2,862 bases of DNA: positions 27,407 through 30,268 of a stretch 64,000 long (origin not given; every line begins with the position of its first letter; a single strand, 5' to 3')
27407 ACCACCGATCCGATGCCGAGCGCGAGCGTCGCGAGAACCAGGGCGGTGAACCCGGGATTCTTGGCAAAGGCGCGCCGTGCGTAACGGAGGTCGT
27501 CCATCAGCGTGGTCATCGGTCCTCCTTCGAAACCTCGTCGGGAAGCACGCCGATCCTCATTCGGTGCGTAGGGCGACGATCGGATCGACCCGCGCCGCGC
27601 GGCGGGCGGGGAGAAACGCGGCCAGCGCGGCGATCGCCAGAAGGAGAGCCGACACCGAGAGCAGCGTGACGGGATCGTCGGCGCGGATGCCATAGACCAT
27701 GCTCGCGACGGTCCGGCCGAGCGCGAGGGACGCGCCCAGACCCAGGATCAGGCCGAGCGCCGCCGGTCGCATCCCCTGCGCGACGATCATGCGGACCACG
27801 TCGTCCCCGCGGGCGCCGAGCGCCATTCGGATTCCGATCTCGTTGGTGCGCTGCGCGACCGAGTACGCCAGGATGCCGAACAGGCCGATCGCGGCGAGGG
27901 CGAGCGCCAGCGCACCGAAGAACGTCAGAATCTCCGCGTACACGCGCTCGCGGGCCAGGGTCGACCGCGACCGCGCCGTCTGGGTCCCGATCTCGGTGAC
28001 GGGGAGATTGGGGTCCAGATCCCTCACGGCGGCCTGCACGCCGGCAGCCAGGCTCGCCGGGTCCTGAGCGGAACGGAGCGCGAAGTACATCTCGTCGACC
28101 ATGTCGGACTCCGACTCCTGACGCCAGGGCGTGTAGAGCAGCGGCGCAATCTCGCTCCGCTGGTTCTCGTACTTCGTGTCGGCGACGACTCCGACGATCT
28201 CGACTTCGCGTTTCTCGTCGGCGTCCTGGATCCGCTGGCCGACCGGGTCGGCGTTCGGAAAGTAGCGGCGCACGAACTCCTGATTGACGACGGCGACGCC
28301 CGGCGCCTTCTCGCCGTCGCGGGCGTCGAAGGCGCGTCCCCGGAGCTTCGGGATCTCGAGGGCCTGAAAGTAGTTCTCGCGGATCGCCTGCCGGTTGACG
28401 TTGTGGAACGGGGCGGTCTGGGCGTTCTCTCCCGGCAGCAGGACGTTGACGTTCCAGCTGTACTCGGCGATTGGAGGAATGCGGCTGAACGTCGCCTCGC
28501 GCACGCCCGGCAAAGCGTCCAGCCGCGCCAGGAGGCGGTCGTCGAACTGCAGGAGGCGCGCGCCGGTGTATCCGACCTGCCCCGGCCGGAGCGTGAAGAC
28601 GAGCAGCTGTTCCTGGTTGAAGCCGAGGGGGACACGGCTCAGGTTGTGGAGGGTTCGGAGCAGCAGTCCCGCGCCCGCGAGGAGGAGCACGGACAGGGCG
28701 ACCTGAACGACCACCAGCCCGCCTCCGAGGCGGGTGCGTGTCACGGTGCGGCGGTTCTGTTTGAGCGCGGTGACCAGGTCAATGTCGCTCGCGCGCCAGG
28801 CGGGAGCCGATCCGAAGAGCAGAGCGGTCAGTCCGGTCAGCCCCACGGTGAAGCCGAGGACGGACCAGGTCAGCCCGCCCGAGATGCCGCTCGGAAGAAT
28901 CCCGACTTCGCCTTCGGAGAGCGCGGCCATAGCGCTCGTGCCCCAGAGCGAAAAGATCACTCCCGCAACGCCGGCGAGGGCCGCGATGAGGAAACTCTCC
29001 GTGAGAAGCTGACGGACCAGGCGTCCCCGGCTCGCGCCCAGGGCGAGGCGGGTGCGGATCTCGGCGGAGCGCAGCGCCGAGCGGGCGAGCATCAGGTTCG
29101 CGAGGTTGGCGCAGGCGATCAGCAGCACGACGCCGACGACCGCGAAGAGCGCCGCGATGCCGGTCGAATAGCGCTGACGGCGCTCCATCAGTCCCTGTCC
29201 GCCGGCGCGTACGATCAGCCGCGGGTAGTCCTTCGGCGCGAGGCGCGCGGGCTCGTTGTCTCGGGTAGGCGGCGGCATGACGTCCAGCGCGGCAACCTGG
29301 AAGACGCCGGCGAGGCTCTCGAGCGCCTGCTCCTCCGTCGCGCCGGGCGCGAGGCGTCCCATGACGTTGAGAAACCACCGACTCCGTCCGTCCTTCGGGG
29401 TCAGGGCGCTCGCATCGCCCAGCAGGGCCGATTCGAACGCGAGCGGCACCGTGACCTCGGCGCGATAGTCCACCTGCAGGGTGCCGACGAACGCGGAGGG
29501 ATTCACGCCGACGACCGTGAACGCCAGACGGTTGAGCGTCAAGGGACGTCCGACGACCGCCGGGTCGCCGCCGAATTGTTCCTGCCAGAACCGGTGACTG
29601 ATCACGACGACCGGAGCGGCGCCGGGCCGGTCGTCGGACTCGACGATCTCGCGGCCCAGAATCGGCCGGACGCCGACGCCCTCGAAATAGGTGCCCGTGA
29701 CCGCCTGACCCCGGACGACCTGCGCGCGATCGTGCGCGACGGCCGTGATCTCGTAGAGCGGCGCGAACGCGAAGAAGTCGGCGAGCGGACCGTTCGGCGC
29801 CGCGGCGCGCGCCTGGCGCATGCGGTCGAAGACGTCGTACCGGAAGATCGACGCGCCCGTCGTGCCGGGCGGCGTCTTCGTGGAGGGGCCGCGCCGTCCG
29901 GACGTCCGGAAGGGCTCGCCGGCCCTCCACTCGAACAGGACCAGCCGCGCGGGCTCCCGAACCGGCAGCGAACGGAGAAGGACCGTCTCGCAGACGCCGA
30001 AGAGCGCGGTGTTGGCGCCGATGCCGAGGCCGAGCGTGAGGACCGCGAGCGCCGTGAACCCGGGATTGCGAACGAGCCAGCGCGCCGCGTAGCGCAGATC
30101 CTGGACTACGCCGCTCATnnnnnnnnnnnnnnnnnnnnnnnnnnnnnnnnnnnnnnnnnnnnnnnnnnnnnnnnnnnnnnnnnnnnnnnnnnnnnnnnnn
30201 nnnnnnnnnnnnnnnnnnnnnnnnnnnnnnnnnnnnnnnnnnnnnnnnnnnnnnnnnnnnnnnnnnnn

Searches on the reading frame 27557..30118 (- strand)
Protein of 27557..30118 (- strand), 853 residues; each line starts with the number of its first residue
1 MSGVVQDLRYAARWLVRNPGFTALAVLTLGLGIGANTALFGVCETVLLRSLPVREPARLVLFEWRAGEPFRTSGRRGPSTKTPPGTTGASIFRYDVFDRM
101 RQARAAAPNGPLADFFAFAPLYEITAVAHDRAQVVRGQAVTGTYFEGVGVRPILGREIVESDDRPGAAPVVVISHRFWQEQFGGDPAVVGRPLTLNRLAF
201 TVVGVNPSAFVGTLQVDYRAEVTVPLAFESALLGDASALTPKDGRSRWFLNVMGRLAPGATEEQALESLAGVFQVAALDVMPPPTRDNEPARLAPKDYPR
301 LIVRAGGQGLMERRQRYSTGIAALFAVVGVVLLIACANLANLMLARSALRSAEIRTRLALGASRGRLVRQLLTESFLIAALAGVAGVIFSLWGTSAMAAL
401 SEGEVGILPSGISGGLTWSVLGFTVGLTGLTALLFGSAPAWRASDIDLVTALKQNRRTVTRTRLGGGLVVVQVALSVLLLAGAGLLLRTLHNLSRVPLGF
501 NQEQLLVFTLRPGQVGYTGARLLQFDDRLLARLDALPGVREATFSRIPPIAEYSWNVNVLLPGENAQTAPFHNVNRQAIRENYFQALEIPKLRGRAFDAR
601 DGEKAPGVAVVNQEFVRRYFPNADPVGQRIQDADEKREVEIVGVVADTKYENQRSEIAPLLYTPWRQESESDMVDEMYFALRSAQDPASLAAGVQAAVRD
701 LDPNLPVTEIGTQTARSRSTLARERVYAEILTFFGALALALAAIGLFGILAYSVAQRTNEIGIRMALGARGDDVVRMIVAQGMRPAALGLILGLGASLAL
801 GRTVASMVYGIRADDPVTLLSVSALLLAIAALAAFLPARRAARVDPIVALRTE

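Call 6: search_protein_families(library=ncbifam, proteins=[window:27557-30118:-], max_evalue=0.00001)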
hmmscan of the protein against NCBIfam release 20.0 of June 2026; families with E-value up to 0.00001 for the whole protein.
window:27557-30118:- (853 aa): 3 families
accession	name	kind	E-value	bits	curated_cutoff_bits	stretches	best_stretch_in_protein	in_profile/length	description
TIGR03434.1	ADOP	subfamily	8.7e-257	854.3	622.3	1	4-853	1-803/803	ADOP family duplicated permease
NF007826.0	PRK10535.1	equivalog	6.6e-23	80.8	966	1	576-852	369-647/648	macrolide ABC transporter ATP-binding protein/permease MacB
NF038008.1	ABC_perm_DarB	equivalog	9.8e-06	23.8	700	0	321-659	273-604/777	darobactin export ABC transporter permease subunit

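Call 7: search_protein_families(library=pfam, proteins=[window:27557-30118:-], max_evalue=0.001)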
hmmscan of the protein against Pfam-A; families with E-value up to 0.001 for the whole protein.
window:27557-30118:- (853 aa): 2 families
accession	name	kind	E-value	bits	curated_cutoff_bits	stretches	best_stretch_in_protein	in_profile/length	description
PF12704.14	MacB_PCD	-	7.9e-36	124.7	27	2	22-269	1-204/207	MacB-like periplasmic core domain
PF02687.27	FtsX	-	1.7e-25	89.9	25.5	2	733-846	2-120/120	FtsX-like permease C-terminal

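Call 43: find_homologous_proteins(query=window:27557-30118:-, max_evalue=1e-30)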
Query window:27557-30118:- (853 aa): 7994 proteins with E <= 1e-30 among 8000 candidates; the best 120 are listed.
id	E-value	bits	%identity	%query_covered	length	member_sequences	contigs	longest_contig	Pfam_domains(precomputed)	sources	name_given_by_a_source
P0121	0.0e+0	1843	100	100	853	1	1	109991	PF02687.28,PF12704.15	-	-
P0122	0.0e+0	1295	70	100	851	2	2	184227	PF02687.28,PF12704.15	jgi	jgi:predicted permease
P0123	0.0e+0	1290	70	100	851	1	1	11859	PF02687.28,PF12704.15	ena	-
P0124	0.0e+0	1273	69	100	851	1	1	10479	PF02687.28,PF12704.15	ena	-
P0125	0.0e+0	1264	69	100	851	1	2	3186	PF02687.28,PF12704.15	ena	-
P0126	0.0e+0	1246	69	100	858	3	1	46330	PF02687.28,PF12704.15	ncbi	ncbi:MAG TPA: ABC transporter permease [Thermoanaerobaculia bacterium]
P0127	0.0e+0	1223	68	100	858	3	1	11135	PF02687.28,PF12704.15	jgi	-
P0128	0.0e+0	1221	68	100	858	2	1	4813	PF02687.28,PF12704.15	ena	-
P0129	0.0e+0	1219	68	100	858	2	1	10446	PF02687.28,PF12704.15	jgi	jgi:predicted permease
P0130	0.0e+0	1209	67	100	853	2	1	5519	PF02687.28,PF12704.15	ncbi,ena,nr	ncbi:MAG TPA: ABC transporter permease [Thermoanaerobaculia bacterium]|nr:ABC transporter permease [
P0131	0.0e+0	1207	69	97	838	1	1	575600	PF02687.28,PF12704.15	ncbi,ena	-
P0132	0.0e+0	1196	67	100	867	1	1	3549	PF02687.28,PF12704.15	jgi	jgi:predicted permease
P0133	0.0e+0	1189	91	69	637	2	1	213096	PF02687.28,PF12704.15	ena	-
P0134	0.0e+0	1186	67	100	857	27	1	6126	PF02687.28,PF12704.15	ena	-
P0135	0.0e+0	1105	61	100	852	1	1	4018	PF02687.28,PF12704.15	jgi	-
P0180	0.0e+0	1054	58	100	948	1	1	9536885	PF02687.28,PF12704.15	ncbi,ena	-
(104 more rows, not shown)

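Call 44: find_encoding_contigs(protein=P0122, flank=10000, max_places=2)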
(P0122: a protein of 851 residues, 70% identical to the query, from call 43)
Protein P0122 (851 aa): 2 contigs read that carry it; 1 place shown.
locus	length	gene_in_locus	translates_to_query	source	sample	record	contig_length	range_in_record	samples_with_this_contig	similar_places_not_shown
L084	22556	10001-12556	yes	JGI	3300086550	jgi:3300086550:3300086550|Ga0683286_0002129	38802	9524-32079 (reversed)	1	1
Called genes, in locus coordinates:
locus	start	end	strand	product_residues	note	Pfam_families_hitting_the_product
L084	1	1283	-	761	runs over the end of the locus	PF02706:Wzz, PF13807:GNVR, PF01656:CbiA (weak), PF10609:ParA, PF13614:AAA_31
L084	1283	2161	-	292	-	PF02563:Poly_export, PF22461:SLBB_2 (weak), PF10531:SLBB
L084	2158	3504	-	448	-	-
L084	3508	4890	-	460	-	PF14559:TPR_19 (faint)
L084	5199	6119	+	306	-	PF00763:THF_DHG_CYH, PF02882:THF_DHG_CYH_C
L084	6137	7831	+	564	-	PF00756:Esterase (weak)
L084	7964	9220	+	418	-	PF25919:BSH_CusB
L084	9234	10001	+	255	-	PF00005:ABC_tran, PF02463:SMC_N (faint), PF13304:AAA_21 (faint)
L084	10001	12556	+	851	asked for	PF12704:MacB_PCD, PF02687:FtsX, PF12704:MacB_PCD, PF02687:FtsX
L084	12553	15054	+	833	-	PF12704:MacB_PCD, PF02687:FtsX, PF12704:MacB_PCD, PF02687:FtsX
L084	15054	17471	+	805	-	PF12704:MacB_PCD, PF02687:FtsX, PF12704:MacB_PCD, PF02687:FtsX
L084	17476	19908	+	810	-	PF12704:MacB_PCD, PF02687:FtsX, PF12704:MacB_PCD, PF02687:FtsX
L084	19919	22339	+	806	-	PF12704:MacB_PCD, PF02687:FtsX, PF12704:MacB_PCD, PF02687:FtsX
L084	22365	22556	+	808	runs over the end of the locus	PF12704:MacB_PCD, PF02687:FtsX, PF12704:MacB_PCD, PF02687:FtsX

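Call 45: find_encoding_contigs(protein=P0180, flank=10000, max_places=2)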
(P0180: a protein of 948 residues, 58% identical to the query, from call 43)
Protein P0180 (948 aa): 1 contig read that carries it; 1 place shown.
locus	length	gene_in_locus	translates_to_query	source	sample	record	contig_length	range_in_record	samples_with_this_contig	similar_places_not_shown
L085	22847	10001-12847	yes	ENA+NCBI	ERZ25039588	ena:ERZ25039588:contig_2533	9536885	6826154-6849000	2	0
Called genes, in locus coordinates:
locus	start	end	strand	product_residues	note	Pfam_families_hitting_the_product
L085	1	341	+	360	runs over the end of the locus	PF01075:Glyco_transf_9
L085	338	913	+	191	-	PF04191:PEMT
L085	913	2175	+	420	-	PF11306:DUF3108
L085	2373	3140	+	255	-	PF00378:ECH_1, PF16113:ECH_2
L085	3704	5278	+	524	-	PF00083:Sugar_tr, PF06609:TRI12 (weak), PF07690:MFS_1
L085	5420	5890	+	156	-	-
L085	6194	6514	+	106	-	PF03551:PadR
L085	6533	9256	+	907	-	PF12704:MacB_PCD, PF02687:FtsX, PF12704:MacB_PCD, PF02687:FtsX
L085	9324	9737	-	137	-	PF02452:PemK_toxin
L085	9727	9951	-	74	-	PF04014:MazE_antitoxin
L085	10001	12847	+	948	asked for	PF12704:MacB_PCD, PF02687:FtsX, PF12704:MacB_PCD, PF02687:FtsX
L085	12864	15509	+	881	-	PF12704:MacB_PCD, PF02687:FtsX, PF12704:MacB_PCD, PF02687:FtsX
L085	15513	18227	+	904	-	PF12704:MacB_PCD, PF02687:FtsX, PF12704:MacB_PCD, PF02687:FtsX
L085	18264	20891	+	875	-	PF12704:MacB_PCD, PF02687:FtsX, PF12704:MacB_PCD, PF02687:FtsX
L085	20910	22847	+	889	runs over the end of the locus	PF12704:MacB_PCD, PF02687:FtsX, PF12704:MacB_PCD, PF02687:FtsX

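Call 69: predict_structure(alignment_id=A1)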
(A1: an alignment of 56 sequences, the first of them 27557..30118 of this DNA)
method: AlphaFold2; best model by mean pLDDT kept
length: 853 residues; sequences in the alignment: 56
mean_pLDDT: 85.3   pTM: 0.79
mean pLDDT of the five models: 85.3, 80.1, 79.6, 79.1, 76.1
residues with pLDDT >= 90: 358; 70-90: 407; 50-70: 77; < 50: 11
segments of 3 or more residues with pLDDT < 50: 451-461
pLDDT, mean of each block of 10 residues (from residue 1): 76 82 86 90 85 92 93 78 86 95 92 95 87 91 95 96 94 95 93 93 94 76 94 84 80 95 96 96 87 93 90 78 87 88 71 67 78 88 91 76 61 72 93 85 64 45 68 87 87 89 94 83 90 93 90 84 89 91 95 93 90 96 94 86 94 88 84 75 93 94 90 88 81 85 77 68 75 79 83 87 75 83 86 79 71 61
secondary structure, 60 per line:
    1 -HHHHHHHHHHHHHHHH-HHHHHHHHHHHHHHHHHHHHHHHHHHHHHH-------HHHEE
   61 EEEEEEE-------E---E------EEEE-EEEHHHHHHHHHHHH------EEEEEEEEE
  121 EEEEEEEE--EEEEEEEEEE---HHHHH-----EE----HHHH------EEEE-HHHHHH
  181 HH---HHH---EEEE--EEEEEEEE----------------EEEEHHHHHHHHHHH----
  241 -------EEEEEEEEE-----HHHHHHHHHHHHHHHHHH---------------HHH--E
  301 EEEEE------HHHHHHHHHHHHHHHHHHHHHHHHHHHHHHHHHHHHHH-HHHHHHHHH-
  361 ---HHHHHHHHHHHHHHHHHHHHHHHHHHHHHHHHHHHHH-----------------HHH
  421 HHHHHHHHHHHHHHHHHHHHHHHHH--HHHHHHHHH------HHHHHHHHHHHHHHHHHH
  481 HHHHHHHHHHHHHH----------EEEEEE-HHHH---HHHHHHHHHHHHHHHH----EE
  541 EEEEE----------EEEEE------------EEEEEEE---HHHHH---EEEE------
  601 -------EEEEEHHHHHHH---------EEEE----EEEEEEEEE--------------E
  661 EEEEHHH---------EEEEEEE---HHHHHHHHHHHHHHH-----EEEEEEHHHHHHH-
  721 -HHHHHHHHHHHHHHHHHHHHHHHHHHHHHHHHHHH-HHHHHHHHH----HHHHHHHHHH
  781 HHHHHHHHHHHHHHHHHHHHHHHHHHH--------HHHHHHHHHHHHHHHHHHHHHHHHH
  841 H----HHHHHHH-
elements in order (helices of 4 or more, strands of 3 or more residues): H2-17 H19-48 E59-67 E86-89 E91-93 H94-105 E112-128 E131-140 H144-148 H160-163 E170-173 H175-182 E192-195 E198-205 E222-225 H226-236 E248-256 H262-279 E300-305 H312-349 H351-359 H364-400 H418-445 H448-456 H463-494 E505-510 H512-515 H519-534 E539-545 E556-560 E573-579 H583-587 E591-594 E608-612 H613-619 E629-632 E637-645 E660-664 E677-683 H687-701 E707-712 H713-719 H722-756 H758-766 H771-807 H816-841 H846-852

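Call 73: fold_search(model_id=the predicted structure, library=pdb)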
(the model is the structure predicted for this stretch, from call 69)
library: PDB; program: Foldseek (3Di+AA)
matches with E <= 10: 296; with E <= 0.001: 159
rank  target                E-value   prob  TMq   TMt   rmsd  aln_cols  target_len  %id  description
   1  9ge6_A                3.4e-20  1.00  0.43  0.45  11.8       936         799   14  Structure of E. coli YbbAP (released 2025-05-28)
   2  9ge7_A                8.7e-18  1.00  0.37  0.39  12.6       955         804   14  Structure of E. coli YbbAP with bound ATP analogue (released 2025-05-28)
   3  5gko_A                5.1e-15  1.00  0.35  0.44   6.4       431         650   18  Crystal structure of tripartite-type ABC transporter, MacB from Acinetobacter baumannii (released 2017-11-15)
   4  5lil_A                1.5e-13  1.00  0.21  0.27  24.0       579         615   15  Structure of Aggregatibacter actinomycetemcomitans MacB bound to ATPyS (P21) (released 2017-11-15)
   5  5lj6                  1.8e-13  1.00  0.22  0.28  23.6       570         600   15  Structure of Aggregatibacter actinomycetemcomitans MacB bound to ATPyS (P6522) (released 2017-11-15)
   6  5lil_B                1.8e-13  1.00  0.21  0.28  24.0       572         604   14  Structure of Aggregatibacter actinomycetemcomitans MacB bound to ATPyS (P21) (released 2017-11-15)
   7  5xu1_M                6.6e-13  1.00  0.31  0.58   7.6       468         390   16  Structure of a non-canonical ABC transporter from Streptococcus pneumoniae R6 (released 2018-01-24)
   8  5lj7_B                9.1e-13  1.00  0.22  0.28  11.2       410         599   16  Structure of Aggregatibacter actinomycetemcomitans MacB bound to ATP (P21) (released 2017-11-15)
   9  5nik_J                5.6e-12  1.00  0.27  0.33  23.6       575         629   18  Structure of the MacAB-TolC ABC-type tripartite multidrug efflux pump (released 2017-05-24)
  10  5lj7_A                7.2e-11  1.00  0.21  0.28  24.8       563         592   14  Structure of Aggregatibacter actinomycetemcomitans MacB bound to ATP (P21) (released 2017-11-15)
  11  9rlc_E                9.0e-11  1.00  0.26  0.44  10.0       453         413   14  LolCDE complex with Lpp lipoprotein (released 2026-01-21)
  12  7arh_E                9.4e-11  1.00  0.26  0.43   9.6       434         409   15  LolCDE in complex with lipoprotein (released 2021-04-07)
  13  5xu1_S                1.0e-10  1.00  0.29  0.55   8.3       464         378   16  Structure of a non-canonical ABC transporter from Streptococcus pneumoniae R6 (released 2018-01-24)
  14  9rld_E                2.1e-10  1.00  0.26  0.43  10.2       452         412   15  LolCDE complex with Lpp lipoprotein (released 2026-01-21)
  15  8s5g_A                3.2e-10  1.00  0.33  0.41  10.7       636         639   11  BceABS nucleotide-free state (released 2025-09-03)
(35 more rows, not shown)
